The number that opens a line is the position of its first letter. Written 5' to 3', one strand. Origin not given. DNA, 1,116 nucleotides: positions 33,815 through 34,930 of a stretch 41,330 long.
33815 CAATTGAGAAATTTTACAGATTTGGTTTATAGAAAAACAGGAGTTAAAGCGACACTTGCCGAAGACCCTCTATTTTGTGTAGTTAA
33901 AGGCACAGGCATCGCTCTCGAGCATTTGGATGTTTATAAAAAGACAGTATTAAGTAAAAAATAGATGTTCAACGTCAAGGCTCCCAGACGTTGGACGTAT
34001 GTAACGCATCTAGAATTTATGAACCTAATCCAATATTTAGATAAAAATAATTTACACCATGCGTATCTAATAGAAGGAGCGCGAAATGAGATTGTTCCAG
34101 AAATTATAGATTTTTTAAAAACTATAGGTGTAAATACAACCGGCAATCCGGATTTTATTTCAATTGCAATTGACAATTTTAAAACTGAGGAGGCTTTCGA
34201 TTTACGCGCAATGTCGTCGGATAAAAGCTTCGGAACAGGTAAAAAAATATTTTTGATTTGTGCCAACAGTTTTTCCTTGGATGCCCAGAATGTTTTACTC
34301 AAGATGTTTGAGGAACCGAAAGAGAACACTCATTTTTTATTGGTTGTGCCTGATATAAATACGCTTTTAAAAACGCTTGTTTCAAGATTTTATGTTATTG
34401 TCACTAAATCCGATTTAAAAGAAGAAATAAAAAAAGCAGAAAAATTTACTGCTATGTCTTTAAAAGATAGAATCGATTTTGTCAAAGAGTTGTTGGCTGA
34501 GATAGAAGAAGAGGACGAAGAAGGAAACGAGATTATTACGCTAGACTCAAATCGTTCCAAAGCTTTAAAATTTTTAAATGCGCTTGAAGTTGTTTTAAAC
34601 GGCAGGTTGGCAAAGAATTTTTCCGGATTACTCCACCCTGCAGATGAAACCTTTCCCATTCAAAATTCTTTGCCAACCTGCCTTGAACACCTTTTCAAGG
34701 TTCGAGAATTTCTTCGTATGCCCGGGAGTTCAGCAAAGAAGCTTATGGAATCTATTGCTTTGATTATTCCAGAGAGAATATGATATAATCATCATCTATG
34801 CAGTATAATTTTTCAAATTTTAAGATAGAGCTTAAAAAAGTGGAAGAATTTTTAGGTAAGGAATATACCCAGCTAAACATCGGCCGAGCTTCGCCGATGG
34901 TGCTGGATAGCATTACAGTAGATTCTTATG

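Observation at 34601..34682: Family-A palindromic element with perfect 21-bp arms inserted in frame in holB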

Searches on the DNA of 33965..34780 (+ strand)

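Call 59: search_rna_families(source=window, start=34540, end=34740, threshold=evalue, max_evalue=10)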
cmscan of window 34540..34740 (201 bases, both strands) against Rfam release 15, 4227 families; matches with E-value up to 10: 21.
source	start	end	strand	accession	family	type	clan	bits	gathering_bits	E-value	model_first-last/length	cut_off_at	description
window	34584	34698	+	RF04112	MIR5512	Gene; miRNA;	-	31.9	139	0.00014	1-132/132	no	MIR5512 microRNA precursor family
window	34585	34695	-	RF04112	MIR5512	Gene; miRNA;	-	31.3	139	0.0002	1-132/132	no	MIR5512 microRNA precursor family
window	34601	34686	+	RF00994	mir-1255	Gene; miRNA;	-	25.5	63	0.0019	1-67/67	no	mir-1255 microRNA precursor family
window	34591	34689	+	RF03743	MIR7696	Gene; miRNA;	-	22.3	83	0.038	1-88/88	no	MIR7696 microRNA precursor family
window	34598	34687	+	RF03552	mir-43_2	Gene; miRNA;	-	22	90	0.0077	1-78/78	no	mir-43_2 microRNA precursor family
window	34600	34682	-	RF03621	MIR4245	Gene; miRNA;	-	21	74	0.14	1-127/128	no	MIR4245 microRNA precursor family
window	34590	34690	+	RF03912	mir-4659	Gene; miRNA;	-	20.7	92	0.06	1-73/73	no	mir-4659 microRNA precursor family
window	34603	34680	+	RF04295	mir-329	Gene; miRNA;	CL00149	18.8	76.8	0.1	1-80/80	no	mir-329 microRNA precursor family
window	34601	34682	-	RF03743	MIR7696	Gene; miRNA;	-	18.2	83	0.46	1-88/88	no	MIR7696 microRNA precursor family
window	34585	34711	+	RF01465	rli31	Gene; sRNA;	-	18.1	80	1.6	1-115/115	no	Listeria sRNA rli31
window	34590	34740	-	RF02792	sRNA162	Gene; antisense;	-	17.7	78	0.39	45-190/190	5'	Archaeal Small RNA 162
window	34592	34689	-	RF02009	mir-987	Gene; miRNA;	-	16.7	98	1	1-92/92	no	mir-987 microRNA precursor family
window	34588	34693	+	RF04164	MIR1507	Gene; miRNA;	-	15.5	73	0.6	1-107/107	no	MIR1507 microRNA precursor family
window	34565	34707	+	RF02526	SSRC34_1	Gene; sRNA;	-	15.5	64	8.9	1-128/128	no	Streptococcus sRNA SSRC34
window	34601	34682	-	RF03436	mir-759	Gene; miRNA;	-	15.2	100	4.5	1-89/89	no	mir-759 microRNA precursor family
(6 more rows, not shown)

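Call 60: search_rna_families(source=L043, start=10540, end=10730, threshold=evalue, max_evalue=10)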
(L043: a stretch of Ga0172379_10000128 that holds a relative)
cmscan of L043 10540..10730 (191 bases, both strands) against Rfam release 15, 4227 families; matches with E-value up to 10: 14.
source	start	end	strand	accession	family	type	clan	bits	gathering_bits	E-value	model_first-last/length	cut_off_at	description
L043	10556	10718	+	RF00885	MIR821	Gene; miRNA;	-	23.7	249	0.0098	14-275/275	no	MIR821 microRNA precursor family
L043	10587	10676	-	RF03339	mir-3047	Gene; miRNA;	-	20.6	53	0.068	1-61/61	no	mir-3047 microRNA precursor family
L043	10589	10678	+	RF04118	MIR9481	Gene; miRNA;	-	19.2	130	0.089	1-135/135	no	MIR9481 microRNA precursor family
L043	10584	10681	-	RF04228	MIR6140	Gene; miRNA;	-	19.2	140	0.22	1-165/165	no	MIR6140 microRNA precursor family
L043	10596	10667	-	RF00900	mir-255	Gene; miRNA;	-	18.9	50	0.45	1-59/59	no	mir-255 microRNA precursor family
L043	10588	10680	-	RF01912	mir-2807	Gene; miRNA;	-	18.7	54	1.7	1-84/84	no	mir-2807 microRNA precursor family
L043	10579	10685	-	RF04205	MIR2606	Gene; miRNA;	-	18.4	139.7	1.9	1-165/165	no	MIR2606 microRNA precursor family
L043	10587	10678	+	RF04228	MIR6140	Gene; miRNA;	-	18.2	140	0.37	1-165/165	no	MIR6140 microRNA precursor family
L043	10580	10730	-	RF02792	sRNA162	Gene; antisense;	-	17.7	78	0.38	49-190/190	5'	Archaeal Small RNA 162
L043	10582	10683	-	RF00810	mir-85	Gene; miRNA;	-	17.1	68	0.68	1-82/82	no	mir-85 microRNA precursor family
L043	10575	10691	+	RF03926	MIR1435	Gene; miRNA;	-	16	94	5.2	2-186/186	no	MIR1435 microRNA precursor family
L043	10580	10685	+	RF04127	MIR8007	Gene; miRNA;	-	15.9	195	0.57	1-225/226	no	MIR8007 microRNA precursor family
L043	10579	10686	+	RF04174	MIR4208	Gene; miRNA;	-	15.3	140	6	1-191/191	no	MIR4208 microRNA precursor family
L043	10679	10730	+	RF01679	P36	Gene; sRNA;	-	11.2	36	6.8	1-51/61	3'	Pseudomonas sRNA P36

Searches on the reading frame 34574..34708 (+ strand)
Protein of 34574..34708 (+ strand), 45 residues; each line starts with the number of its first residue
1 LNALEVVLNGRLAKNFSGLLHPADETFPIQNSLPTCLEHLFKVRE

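Call 71: find_homologous_proteins(query=A6, max_evalue=0.01)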
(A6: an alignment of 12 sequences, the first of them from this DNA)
Query A6 (12 sequences): 101 candidates shared short words with the query, none scored E <= 0.01.
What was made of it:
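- Tried and rejected: A 45-aa alignment of 12 copies found 101 candidates, none significant against 5.8 billion proteins (call 71).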
